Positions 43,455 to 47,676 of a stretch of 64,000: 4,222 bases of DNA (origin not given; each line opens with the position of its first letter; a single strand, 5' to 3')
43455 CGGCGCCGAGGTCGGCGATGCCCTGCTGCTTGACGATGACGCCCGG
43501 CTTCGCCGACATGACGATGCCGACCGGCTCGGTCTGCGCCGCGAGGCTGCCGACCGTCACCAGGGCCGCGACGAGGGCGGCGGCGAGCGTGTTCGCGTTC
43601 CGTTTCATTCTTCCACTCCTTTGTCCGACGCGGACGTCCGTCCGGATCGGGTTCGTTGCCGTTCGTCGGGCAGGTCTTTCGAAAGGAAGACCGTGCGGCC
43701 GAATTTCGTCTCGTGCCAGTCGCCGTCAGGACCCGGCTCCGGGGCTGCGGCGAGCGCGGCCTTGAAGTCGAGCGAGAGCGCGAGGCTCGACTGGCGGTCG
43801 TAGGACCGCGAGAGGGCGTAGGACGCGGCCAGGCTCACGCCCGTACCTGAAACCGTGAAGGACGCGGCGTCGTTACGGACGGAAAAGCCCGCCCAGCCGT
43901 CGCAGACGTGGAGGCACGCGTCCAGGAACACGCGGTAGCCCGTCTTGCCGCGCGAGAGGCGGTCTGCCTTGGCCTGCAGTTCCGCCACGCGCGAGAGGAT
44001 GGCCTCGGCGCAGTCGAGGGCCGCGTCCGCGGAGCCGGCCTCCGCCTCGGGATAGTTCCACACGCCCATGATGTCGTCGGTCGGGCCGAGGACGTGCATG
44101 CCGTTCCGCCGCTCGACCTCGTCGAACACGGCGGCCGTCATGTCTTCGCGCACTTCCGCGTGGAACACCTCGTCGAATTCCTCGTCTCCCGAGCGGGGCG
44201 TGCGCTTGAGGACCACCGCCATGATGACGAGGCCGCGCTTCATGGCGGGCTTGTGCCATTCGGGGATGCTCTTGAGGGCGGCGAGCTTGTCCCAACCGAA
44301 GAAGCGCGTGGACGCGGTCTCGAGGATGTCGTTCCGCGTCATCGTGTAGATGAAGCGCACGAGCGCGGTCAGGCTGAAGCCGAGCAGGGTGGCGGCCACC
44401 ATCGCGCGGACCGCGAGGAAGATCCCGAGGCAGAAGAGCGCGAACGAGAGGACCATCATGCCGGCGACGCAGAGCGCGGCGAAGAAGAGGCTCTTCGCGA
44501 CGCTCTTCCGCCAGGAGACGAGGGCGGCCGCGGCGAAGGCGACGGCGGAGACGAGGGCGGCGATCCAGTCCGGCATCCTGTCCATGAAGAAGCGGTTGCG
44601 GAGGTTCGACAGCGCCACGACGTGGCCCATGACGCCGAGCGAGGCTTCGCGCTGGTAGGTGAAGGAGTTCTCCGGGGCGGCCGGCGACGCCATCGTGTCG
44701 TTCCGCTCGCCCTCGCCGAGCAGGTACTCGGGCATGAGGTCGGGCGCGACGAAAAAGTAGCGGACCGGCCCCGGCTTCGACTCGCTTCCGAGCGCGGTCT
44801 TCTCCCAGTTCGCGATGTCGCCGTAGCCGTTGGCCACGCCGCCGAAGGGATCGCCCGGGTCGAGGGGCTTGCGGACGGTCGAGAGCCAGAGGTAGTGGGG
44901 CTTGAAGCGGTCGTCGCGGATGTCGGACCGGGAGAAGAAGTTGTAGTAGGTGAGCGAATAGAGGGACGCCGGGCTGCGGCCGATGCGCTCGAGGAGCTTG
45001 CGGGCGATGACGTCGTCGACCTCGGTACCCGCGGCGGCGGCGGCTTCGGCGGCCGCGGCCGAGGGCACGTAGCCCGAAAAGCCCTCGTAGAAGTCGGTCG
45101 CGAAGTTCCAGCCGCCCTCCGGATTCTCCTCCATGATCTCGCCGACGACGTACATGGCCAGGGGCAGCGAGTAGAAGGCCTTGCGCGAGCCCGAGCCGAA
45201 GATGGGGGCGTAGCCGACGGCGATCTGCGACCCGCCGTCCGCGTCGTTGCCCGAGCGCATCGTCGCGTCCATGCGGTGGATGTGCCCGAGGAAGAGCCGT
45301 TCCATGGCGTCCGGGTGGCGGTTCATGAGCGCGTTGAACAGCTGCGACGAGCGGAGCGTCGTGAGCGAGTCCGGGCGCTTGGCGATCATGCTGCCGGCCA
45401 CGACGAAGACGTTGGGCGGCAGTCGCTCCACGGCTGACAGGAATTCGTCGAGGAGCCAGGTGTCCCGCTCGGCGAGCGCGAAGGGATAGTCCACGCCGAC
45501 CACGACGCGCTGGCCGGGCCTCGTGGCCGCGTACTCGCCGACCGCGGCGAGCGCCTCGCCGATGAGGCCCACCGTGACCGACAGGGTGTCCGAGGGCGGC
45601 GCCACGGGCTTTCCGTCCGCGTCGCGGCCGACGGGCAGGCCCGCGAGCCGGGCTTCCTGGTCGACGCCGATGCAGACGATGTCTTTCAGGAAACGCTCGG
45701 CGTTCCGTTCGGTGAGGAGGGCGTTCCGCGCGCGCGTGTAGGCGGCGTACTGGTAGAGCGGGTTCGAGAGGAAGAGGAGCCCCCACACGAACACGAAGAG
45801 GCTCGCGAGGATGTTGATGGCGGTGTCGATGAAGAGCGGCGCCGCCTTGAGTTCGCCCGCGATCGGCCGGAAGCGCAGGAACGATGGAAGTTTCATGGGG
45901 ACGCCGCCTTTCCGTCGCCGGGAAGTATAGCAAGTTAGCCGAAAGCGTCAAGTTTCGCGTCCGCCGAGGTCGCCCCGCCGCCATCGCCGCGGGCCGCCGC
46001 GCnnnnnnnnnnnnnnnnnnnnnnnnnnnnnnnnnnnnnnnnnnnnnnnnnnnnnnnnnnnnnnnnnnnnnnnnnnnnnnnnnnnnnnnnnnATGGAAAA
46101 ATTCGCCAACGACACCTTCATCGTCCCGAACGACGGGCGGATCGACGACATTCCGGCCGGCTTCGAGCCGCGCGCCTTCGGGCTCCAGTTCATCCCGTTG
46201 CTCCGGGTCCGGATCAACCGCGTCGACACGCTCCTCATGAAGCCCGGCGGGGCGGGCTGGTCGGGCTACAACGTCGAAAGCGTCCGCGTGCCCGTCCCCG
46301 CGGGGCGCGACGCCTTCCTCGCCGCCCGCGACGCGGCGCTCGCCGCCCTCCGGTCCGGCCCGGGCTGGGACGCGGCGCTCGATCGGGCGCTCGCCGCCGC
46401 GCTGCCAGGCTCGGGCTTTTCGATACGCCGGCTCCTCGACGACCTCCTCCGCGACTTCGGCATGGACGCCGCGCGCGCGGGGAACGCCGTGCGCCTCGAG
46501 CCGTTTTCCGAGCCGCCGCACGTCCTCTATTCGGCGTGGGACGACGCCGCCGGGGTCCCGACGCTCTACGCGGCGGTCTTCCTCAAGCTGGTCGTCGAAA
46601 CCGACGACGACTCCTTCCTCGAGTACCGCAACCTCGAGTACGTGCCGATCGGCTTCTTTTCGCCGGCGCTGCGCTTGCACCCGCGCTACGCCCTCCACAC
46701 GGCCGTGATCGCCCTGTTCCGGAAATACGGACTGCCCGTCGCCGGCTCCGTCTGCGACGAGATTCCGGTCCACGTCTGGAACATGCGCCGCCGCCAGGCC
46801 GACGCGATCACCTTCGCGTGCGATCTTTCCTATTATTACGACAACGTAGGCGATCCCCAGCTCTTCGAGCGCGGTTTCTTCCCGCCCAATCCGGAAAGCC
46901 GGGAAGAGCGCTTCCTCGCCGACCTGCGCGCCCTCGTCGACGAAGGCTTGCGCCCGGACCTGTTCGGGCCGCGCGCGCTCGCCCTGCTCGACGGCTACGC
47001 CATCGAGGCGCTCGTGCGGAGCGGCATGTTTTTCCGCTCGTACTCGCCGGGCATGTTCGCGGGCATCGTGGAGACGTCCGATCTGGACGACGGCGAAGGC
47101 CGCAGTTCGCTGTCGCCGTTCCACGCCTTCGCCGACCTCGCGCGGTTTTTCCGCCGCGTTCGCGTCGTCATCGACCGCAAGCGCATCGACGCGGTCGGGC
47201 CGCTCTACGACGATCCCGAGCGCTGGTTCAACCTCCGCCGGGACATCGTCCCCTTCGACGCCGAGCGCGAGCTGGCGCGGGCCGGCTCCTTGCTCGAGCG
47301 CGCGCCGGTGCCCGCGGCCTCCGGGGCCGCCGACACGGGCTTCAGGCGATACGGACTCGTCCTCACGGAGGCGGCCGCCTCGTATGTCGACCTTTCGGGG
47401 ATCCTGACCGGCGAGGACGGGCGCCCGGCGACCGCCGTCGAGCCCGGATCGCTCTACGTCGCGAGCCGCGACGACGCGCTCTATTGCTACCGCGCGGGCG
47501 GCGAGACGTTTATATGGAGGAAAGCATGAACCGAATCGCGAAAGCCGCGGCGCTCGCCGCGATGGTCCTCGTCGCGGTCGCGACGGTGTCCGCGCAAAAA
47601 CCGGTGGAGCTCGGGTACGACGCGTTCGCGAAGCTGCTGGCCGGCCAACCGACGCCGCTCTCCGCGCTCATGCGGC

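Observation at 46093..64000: An ~18-kb, eight-gene, translationally coupled cluster of unassignable envelope proteins ending in a MoxR AAA+ ATPase: candidate undescribed trans-envelope system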

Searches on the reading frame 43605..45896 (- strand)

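Call 14: search_protein_families(library=pfam, proteins=[window:43605-45896:-], max_evalue=0.01)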
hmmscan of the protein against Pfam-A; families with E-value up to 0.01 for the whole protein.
window:43605-45896:- (763 aa): 0 families

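Call 31: search_protein_families(library=padloc, proteins=[window:43605-45896:-], max_evalue=0.1)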
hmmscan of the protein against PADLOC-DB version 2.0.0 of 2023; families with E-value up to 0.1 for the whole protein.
window:43605-45896:- (763 aa): 0 families

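Call 99: search_protein_families(library=pfam, proteins=[L020:6405-8261:+], max_evalue=10)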
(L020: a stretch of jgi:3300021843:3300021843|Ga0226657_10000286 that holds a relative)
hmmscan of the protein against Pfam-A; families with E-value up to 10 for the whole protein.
L020:6405-8261:+ (619 aa): 1 family
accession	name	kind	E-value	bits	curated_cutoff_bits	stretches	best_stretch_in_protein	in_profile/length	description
PF06514.17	PsbU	-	0.098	13.1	24.5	1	23-55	12-43/93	Photosystem II 12 kDa extrinsic protein (PsbU)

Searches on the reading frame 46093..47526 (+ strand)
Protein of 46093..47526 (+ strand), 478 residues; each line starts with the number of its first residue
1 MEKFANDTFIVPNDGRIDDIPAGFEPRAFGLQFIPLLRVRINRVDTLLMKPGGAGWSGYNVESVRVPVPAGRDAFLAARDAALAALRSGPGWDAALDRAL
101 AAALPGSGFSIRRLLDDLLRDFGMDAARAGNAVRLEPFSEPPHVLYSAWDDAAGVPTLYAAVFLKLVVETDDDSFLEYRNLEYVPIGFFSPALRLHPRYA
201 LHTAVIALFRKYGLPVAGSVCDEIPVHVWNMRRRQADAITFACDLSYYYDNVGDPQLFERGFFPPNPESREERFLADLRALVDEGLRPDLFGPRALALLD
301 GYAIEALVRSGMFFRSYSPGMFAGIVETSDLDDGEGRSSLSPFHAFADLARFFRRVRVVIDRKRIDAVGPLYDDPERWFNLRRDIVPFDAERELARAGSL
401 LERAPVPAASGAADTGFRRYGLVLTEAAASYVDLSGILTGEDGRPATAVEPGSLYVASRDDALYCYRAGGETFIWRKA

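Call 4: search_protein_families(library=pfam, proteins=[window:46093-47526:+], max_evalue=0.1)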
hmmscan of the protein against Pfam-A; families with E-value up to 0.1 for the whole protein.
window:46093-47526:+ (478 aa): 0 families

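Call 5: search_protein_families(library=ncbifam, proteins=[window:46093-47526:+], max_evalue=0.1)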
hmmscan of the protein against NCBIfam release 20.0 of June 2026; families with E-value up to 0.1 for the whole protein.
window:46093-47526:+ (478 aa): 0 families

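Call 31: search_protein_families(library=padloc, proteins=[window:46093-47526:+], max_evalue=0.1)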
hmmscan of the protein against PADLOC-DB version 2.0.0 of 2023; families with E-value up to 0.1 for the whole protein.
window:46093-47526:+ (478 aa): 0 families

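Call 86: list_cluster_members(proteins=[L014:404-2260:+, L017:519-2351:+, window:46093-47526:+, window:49372-51645:+, window:43605-45896:-, window:42655-43608:-, L014:2269-4542:+, L014:4545-10001:+, L019:1624-7302:+, window:39010-42510:-])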
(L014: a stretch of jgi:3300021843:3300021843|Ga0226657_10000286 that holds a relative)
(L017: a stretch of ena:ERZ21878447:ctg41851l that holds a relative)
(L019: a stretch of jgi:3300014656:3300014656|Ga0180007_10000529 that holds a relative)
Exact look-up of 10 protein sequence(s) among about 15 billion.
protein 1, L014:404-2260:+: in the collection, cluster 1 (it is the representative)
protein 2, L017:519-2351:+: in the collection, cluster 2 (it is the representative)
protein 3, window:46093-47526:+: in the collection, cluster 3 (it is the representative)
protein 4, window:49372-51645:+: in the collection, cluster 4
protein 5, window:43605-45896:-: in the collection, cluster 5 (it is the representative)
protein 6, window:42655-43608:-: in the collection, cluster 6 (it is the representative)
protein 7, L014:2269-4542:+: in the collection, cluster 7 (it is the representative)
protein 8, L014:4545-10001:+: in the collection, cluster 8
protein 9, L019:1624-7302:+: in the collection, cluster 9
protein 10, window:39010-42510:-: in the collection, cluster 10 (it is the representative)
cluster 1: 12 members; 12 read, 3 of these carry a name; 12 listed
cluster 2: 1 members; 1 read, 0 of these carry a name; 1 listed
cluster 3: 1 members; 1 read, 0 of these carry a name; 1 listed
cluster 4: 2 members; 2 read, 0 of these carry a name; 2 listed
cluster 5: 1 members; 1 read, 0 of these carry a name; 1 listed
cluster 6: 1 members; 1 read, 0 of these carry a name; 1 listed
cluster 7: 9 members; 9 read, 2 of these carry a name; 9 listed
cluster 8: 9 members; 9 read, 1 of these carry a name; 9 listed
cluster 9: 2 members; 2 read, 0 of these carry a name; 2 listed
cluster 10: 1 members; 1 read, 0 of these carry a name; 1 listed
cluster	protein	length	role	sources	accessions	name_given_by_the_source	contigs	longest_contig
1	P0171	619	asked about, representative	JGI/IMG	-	-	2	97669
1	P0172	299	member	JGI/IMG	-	hypothetical protein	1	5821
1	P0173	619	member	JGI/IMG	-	hypothetical protein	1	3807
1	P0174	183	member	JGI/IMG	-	hypothetical protein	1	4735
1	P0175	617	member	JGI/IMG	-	-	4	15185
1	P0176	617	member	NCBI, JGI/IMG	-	-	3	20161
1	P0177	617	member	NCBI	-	-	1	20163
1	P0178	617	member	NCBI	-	-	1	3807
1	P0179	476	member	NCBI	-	-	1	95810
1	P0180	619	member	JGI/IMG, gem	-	-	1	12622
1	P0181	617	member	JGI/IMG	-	-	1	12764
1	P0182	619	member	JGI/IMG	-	-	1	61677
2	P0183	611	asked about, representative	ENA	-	-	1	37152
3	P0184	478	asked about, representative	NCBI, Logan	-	-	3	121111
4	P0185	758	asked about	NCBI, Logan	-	-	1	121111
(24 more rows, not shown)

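Call 99: search_protein_families(library=pfam, proteins=[L020:6405-8261:+], max_evalue=10)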
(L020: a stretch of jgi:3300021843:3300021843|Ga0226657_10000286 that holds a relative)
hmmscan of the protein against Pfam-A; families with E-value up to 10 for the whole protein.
L020:6405-8261:+ (619 aa): 1 family
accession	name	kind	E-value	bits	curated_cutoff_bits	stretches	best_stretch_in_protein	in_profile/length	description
PF06514.17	PsbU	-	0.098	13.1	24.5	1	23-55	12-43/93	Photosystem II 12 kDa extrinsic protein (PsbU)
